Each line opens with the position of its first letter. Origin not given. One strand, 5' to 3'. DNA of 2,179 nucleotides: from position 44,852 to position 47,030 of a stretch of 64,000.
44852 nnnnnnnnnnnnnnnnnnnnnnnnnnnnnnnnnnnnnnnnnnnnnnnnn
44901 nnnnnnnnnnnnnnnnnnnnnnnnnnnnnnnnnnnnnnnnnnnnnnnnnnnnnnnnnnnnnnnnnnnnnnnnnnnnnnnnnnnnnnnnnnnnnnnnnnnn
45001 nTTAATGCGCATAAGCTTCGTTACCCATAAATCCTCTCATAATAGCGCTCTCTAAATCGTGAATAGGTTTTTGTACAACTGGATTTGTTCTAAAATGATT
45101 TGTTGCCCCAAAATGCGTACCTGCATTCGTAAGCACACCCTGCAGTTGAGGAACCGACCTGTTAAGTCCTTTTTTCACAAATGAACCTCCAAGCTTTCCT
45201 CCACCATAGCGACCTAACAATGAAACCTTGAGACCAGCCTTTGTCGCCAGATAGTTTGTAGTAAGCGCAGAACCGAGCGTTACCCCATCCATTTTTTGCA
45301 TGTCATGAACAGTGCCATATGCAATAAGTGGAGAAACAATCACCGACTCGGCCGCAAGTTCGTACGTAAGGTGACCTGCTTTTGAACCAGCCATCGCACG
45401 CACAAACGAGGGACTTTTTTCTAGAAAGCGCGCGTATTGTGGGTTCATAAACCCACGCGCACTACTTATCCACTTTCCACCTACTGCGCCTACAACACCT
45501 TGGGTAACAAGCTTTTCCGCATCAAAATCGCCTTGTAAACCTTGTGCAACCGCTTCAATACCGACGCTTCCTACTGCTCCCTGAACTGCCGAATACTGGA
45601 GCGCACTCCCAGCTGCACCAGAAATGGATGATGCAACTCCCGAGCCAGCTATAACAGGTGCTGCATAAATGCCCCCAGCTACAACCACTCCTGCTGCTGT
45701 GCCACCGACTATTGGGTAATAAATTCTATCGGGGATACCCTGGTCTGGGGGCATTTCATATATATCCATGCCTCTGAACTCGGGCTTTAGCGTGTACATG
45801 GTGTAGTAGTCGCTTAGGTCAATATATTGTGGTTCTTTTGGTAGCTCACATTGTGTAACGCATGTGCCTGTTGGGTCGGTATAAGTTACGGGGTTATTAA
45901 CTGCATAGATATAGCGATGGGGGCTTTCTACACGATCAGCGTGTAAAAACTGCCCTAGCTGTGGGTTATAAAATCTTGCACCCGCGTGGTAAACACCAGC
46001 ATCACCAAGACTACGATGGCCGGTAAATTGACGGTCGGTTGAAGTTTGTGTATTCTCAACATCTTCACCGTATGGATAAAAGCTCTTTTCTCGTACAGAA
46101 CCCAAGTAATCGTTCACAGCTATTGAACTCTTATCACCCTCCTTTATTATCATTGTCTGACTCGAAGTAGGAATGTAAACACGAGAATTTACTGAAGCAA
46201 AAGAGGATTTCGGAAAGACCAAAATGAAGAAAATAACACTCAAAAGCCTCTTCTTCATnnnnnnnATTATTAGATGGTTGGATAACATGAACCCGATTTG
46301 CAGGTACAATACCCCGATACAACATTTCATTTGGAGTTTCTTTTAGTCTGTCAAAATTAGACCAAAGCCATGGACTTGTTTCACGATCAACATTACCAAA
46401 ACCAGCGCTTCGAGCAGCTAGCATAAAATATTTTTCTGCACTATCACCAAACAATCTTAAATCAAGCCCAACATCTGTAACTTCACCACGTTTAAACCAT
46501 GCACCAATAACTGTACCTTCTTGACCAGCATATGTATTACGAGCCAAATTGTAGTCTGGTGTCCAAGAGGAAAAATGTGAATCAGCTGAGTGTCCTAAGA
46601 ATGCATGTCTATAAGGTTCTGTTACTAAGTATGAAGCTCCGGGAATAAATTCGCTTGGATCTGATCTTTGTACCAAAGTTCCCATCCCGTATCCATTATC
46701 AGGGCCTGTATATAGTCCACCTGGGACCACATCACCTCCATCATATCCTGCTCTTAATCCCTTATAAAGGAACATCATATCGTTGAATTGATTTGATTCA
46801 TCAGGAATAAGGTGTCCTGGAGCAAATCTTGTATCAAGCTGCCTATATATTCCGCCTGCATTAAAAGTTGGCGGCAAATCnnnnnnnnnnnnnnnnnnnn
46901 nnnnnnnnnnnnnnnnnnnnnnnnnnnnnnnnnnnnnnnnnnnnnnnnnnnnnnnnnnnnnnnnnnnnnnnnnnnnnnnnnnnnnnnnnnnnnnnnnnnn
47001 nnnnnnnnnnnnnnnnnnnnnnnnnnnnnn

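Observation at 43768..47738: Three tandem secreted 'RHS core-end + variable C-terminus' proteins with their own signal peptides and no immunity genes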

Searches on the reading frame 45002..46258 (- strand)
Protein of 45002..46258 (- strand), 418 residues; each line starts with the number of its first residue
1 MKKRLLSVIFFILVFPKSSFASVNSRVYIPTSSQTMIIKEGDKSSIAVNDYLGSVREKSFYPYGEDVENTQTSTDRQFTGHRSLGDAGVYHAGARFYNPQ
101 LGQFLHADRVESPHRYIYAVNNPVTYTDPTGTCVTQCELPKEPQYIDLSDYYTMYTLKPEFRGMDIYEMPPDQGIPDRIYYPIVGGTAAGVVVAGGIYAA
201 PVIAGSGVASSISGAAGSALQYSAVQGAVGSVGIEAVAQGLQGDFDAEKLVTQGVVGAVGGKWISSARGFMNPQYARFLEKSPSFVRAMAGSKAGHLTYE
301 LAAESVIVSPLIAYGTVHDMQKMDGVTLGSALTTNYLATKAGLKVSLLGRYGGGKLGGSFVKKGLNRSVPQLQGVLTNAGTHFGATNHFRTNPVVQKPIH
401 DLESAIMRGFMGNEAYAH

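Call 3: search_protein_families(library=pfam, proteins=[window:45002-46258:-], max_evalue=0.1)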
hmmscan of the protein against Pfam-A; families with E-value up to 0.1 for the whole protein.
window:45002-46258:- (418 aa): 0 families

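Call 4: search_protein_families(library=ncbifam, proteins=[window:45002-46258:-], max_evalue=0.1)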
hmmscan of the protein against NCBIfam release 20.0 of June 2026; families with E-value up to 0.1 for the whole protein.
window:45002-46258:- (418 aa): 2 families
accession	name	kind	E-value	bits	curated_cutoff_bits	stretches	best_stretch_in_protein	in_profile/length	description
TIGR03696.1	Rhs_assc_core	domain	1.3e-16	60.8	32.5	1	60-131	1-75/76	RHS repeat-associated core domain-containing protein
TIGR04382.1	myo_inos_iolC_N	equivalog_domain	0.035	13.4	300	0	318-382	24-87/309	5-dehydro-2-deoxygluconokinase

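Call 5: find_homologous_proteins(query=window:45002-46258:-)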
Query window:45002-46258:- (418 aa): 10 proteins with E <= 0.001 among 8000 candidates.
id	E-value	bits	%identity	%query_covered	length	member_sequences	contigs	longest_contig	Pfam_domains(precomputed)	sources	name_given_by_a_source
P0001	5.5e-277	936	100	100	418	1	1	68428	-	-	-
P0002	1.7e-187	642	67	99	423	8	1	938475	-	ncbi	-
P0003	5.4e-118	413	47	98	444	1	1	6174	-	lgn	-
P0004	1.4e-115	405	46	99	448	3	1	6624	-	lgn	-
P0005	3.4e-25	107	50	26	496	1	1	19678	-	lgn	-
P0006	2.9e-10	58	44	21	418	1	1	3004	PF25023.2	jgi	-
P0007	6.7e-10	57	37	25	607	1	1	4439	PF25023.2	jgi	-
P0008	3.8e-9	54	42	25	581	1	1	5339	PF00415.25,PF05593.20,PF13540.13,PF25023.2,PF25384.2,PF25390.2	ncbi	-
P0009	5.1e-5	41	29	34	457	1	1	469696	PF25023.2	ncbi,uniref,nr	ncbi:RHS repeat domain-containing protein [Flavivirga algicola]|uniref:RHS repeat-associated core do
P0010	3.6e-4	38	33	22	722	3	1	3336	PF05593.20,PF25023.2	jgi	jgi:RHS repeat-associated protein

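Call 7: find_encoding_contigs(protein=P0002, flank=10000, max_places=3)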
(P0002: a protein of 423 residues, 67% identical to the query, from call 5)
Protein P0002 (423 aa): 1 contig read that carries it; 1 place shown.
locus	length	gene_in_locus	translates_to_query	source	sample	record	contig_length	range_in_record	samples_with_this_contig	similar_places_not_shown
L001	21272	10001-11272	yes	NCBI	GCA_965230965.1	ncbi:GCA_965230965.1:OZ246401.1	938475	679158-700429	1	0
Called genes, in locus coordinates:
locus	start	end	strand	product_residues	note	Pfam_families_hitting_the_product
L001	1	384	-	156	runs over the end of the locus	-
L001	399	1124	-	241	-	PF13453:Zn_ribbon_TFIIB (weak)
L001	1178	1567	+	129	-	PF18894:PhageMetallopep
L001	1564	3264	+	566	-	PF09972:DUF2207, PF20990:DUF2207_C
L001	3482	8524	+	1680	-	PF05593:RHS_repeat (faint)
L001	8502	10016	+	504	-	-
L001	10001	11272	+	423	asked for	-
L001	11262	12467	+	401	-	-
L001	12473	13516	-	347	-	PF13472:Lipase_GDSL_2 (weak)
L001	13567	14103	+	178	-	PF01195:Pept_tRNA_hydro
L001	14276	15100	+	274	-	PF01261:AP_endonuc_2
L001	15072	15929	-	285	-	PF14397:ATPgrasp_ST (faint), PF08443:RimK, PF02655:ATP-grasp_3 (weak)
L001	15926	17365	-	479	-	PF14397:ATPgrasp_ST, PF02655:ATP-grasp_3 (faint), PF08443:RimK (weak)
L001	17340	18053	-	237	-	PF14402:7TM_transglut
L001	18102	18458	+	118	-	-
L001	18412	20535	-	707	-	PF00404:Dockerin_1 (faint)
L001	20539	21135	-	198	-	PF00963:Cohesin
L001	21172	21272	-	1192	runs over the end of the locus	PF00404:Dockerin_1 (weak)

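Call 8: find_encoding_contigs(protein=P0005, flank=10000, max_places=3)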
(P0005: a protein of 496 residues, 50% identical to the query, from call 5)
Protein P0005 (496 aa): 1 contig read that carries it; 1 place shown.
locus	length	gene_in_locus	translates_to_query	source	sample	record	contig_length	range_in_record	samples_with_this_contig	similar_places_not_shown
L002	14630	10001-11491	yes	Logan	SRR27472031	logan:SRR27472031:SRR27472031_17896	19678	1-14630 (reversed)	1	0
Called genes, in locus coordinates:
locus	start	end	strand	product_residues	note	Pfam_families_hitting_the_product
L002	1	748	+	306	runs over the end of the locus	-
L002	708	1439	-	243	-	PF13453:Zn_ribbon_TFIIB (weak)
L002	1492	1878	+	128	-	PF18894:PhageMetallopep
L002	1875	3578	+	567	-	PF09972:DUF2207, PF20990:DUF2207_C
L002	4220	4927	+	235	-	-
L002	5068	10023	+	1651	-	-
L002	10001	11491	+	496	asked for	-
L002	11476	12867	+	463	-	-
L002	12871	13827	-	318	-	PF13472:Lipase_GDSL_2 (weak)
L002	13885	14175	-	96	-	PF13744:HTH_37 (weak), PF13560:HTH_31, PF01381:HTH_3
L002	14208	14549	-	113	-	PF05973:Gp49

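Call 21: search_solved_structures(query=L001:3482-8521:+, max_evalue=0.01, show_alignments=2)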
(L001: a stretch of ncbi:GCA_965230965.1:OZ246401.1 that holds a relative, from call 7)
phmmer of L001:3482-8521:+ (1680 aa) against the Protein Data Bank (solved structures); distinct sequences matched with E-value up to 0.01: 2.
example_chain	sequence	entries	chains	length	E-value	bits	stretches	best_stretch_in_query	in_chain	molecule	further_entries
8cp6_B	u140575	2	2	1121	5.1e-08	34.1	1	1245-1405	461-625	Toxin protein Tse5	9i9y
4kt7_A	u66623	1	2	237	0.0056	17.4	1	1059-1155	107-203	2-C-methyl-D-erythritol 4-phosphate cytidylyltransferase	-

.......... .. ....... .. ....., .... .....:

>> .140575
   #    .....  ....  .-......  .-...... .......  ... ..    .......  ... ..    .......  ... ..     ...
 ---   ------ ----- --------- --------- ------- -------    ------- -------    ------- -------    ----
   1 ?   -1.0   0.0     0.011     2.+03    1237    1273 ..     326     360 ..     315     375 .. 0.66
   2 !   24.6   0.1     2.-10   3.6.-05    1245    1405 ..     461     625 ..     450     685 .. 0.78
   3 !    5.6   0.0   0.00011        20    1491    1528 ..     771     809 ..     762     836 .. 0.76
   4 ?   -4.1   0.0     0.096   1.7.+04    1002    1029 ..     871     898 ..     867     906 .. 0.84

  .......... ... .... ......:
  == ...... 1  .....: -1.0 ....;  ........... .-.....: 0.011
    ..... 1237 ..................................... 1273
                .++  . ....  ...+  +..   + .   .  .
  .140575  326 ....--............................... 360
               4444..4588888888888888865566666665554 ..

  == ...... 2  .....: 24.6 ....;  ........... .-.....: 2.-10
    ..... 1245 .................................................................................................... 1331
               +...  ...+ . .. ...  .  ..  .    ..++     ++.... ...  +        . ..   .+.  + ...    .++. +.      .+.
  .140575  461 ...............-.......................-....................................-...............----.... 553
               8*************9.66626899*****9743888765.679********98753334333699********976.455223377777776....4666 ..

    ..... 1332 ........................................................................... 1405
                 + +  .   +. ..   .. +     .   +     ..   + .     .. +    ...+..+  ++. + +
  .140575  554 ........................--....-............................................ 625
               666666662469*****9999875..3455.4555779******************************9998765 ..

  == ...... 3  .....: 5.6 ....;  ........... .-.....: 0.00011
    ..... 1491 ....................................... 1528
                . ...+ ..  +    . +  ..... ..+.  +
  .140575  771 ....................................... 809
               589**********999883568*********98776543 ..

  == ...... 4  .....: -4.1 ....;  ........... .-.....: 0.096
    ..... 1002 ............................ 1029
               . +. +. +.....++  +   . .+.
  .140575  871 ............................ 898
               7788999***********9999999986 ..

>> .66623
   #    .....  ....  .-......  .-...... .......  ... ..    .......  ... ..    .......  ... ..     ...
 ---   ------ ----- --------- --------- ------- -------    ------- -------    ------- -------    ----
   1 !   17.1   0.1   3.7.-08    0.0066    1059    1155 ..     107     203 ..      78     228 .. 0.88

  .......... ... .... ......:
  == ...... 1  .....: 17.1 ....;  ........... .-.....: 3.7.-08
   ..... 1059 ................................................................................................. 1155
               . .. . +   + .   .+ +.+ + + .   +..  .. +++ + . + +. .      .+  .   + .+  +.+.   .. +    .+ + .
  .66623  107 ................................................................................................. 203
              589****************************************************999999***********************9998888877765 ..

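Call 40: search_protein_families(library=pfam, proteins=[L001:11262-12467:+, L001:8502-10016:+, L002:11476-12867:+], max_evalue=0.05)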
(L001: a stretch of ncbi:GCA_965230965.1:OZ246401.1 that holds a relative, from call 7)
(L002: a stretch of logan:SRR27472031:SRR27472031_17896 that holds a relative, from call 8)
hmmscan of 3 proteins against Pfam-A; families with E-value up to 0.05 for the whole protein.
L001:11262-12467:+ (401 aa): 2 families
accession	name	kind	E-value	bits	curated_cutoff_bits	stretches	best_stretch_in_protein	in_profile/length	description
PF15676.10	S6OS1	-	0.0012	17.9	27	1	189-297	245-350/557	Six6 opposite strand transcript 1 family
PF04473.18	DUF553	-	0.0066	16.4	20.5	1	278-355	42-124/140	Transglutaminase-like domain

L001:8502-10016:+ (504 aa): 0 families

L002:11476-12867:+ (463 aa): 0 families

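Call 59: search_protein_families(library=padloc, proteins=[window:45002-46258:-], max_evalue=0.1)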
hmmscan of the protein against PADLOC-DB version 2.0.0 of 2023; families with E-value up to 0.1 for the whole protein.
window:45002-46258:- (418 aa): 0 families

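Call 69: search_protein_families(library=ncbifam, proteins=[L001:3482-8521:+], max_evalue=0.01)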
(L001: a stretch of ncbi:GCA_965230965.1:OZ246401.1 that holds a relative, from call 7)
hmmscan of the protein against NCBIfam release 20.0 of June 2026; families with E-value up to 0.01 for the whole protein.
L001:3482-8521:+ (1680 aa): 1 family
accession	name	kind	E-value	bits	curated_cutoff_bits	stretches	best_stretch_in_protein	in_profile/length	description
TIGR01643.1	YD_repeat_2x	repeat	2.2e-11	43.8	15.8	0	1494-1521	1-29/42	YD repeat-containing protein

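Call 80: predict_structure(alignment_id=A8)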
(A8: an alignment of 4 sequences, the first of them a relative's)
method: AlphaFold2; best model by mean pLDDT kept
length: 418 residues; sequences in the alignment: 4
mean_pLDDT: 30.6   pTM: 0.23
mean pLDDT of the five models: 30.6, 30.5, 30.1, 29.2, 28.8
residues with pLDDT >= 90: 0; 70-90: 0; 50-70: 0; < 50: 418
segments of 3 or more residues with pLDDT < 50: 1-418
pLDDT, mean of each block of 10 residues (from residue 1): 42 32 25 28 31 30 29 29 27 29 31 30 29 30 26 24 23 25 24 28 28 26 39 39 38 40 34 29 28 30 31 29 29 31 32 30 30 29 31 36 37 33
secondary structure, 60 per line:
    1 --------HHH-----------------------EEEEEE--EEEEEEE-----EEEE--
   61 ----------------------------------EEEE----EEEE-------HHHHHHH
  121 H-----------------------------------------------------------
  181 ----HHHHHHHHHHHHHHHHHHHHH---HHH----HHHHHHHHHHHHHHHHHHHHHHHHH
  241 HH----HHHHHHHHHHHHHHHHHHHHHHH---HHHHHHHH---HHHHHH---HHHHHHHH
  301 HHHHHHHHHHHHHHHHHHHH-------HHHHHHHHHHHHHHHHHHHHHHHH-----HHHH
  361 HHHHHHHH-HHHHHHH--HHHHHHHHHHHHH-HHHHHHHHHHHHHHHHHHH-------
elements in order: E35-40 E43-49 E55-58 E95-98 E103-106 H114-121 H185-205 H216-242 H247-269 H273-280 H284-289 H293-320 H328-351 H357-368 H370-376 H379-391 H393-411

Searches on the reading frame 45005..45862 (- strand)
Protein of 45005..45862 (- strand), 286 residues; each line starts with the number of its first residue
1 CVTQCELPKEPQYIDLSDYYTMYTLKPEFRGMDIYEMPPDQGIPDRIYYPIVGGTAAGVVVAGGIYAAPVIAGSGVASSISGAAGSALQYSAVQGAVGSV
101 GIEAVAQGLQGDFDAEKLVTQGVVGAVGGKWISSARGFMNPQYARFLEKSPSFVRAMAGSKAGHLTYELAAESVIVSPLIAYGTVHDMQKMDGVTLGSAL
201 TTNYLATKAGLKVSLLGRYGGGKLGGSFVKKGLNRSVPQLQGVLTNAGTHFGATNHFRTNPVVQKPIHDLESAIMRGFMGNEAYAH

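Call 60: search_solved_structures(query=window:45005-45862:-, max_evalue=10, show_alignments=2)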
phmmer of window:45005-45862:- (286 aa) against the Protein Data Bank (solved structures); distinct sequences matched with E-value up to 10: 1.
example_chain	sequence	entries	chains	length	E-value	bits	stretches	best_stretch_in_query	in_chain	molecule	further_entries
8fmw_C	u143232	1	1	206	0.28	14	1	194-232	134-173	30S ribosomal protein S3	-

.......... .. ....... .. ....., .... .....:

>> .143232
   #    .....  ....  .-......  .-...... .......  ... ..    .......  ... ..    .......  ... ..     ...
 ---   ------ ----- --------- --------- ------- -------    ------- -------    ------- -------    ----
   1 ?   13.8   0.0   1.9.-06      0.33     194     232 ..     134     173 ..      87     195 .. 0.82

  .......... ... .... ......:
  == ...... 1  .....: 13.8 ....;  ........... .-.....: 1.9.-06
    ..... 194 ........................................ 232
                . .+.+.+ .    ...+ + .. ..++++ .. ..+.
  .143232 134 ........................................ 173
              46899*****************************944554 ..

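Call 68: find_homologous_proteins(query=window:45005-45862:-, max_evalue=0.01)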
Query window:45005-45862:- (286 aa): 3 proteins with E <= 0.01 among 4029 candidates.
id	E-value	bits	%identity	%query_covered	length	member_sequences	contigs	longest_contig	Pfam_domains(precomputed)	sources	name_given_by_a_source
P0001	4.3e-184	629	100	100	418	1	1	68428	-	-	-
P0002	2.9e-129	449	69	100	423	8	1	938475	-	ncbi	-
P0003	2.6e-77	278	46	99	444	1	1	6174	-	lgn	-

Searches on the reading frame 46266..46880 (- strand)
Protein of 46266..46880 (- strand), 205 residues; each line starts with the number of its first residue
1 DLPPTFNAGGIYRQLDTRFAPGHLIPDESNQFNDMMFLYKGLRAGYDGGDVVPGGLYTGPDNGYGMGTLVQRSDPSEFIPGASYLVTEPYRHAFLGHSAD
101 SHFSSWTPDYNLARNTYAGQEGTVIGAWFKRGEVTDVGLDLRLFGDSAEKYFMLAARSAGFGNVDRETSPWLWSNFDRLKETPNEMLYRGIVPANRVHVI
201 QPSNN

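Call 35: search_solved_structures(query=window:46266-46880:-, max_evalue=10, show_alignments=2)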
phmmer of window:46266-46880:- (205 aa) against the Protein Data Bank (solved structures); distinct sequences matched with E-value up to 10: 1.
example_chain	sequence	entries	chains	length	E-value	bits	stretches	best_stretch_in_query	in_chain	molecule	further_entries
3fe5_A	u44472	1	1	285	1.4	11.6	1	120-174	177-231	3-hydroxyanthranilate 3,4-dioxygenase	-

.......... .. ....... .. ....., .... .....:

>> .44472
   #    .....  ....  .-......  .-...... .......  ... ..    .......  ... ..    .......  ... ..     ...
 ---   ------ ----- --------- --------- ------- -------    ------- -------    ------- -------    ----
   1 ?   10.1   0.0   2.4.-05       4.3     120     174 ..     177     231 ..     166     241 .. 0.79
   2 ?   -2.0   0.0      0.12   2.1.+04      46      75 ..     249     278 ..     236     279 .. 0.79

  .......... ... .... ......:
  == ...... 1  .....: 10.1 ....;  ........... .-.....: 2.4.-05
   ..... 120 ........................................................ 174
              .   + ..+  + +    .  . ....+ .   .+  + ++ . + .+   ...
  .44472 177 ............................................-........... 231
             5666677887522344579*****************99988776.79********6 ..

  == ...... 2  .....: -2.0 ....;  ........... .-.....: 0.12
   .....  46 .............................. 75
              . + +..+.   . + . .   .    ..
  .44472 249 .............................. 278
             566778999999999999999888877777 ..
